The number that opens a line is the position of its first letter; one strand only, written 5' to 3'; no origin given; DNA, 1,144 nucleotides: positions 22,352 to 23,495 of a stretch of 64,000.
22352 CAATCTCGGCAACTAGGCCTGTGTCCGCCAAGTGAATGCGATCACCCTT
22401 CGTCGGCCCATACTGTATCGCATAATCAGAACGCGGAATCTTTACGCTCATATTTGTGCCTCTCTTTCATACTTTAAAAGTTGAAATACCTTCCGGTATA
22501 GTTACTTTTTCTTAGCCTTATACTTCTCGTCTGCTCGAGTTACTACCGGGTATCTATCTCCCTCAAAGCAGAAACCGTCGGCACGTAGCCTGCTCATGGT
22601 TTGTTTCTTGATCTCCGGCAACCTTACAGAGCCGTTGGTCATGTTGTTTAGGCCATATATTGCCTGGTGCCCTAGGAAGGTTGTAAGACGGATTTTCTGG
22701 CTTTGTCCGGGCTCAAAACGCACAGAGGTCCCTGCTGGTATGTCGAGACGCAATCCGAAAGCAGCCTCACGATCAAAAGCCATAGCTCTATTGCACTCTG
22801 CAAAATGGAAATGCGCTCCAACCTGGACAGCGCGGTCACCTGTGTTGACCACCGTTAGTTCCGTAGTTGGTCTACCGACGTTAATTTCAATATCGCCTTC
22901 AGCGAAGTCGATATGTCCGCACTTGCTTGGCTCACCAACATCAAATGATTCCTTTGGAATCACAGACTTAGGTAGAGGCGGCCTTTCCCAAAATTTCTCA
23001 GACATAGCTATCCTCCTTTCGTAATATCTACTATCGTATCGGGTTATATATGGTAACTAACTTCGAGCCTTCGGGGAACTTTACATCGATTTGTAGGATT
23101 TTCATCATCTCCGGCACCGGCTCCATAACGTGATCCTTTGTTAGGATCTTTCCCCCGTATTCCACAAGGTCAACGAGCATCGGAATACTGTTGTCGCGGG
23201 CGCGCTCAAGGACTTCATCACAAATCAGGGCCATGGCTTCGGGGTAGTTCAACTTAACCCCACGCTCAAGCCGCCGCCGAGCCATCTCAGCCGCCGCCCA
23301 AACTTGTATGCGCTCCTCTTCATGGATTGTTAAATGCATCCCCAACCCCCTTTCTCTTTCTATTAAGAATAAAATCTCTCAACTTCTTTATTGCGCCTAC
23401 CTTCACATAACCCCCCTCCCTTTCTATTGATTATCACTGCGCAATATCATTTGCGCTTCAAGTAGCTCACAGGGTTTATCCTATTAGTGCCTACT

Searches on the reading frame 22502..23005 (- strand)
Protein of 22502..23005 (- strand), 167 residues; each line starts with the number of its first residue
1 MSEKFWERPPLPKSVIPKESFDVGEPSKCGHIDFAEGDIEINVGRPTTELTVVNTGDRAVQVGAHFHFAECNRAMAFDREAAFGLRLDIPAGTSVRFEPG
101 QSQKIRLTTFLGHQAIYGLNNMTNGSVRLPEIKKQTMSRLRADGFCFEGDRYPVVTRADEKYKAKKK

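Call 7: search_protein_families(library=pfam, proteins=[window:22502-23005:-], max_evalue=0.01)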
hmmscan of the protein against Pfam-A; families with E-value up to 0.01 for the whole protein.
window:22502-23005:- (167 aa): 1 family
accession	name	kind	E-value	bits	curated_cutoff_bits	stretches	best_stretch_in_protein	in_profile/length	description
PF00699.25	Urease_beta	-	2e-39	133.9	25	1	30-125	2-97/98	Urease beta subunit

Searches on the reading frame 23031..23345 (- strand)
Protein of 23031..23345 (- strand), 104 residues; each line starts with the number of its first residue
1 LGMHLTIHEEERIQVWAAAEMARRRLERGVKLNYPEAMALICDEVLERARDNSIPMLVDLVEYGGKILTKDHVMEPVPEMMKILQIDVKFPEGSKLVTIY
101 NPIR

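Call 7: search_protein_families(library=pfam, proteins=[window:23031-23345:-], max_evalue=0.01)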
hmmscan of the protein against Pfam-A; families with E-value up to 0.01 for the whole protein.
window:23031-23345:- (104 aa): 1 family
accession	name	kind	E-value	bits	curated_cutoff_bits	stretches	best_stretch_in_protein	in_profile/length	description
PF00547.23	Urease_gamma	-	2.2e-34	118.2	23.9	1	3-103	1-99/99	Urease, gamma subunit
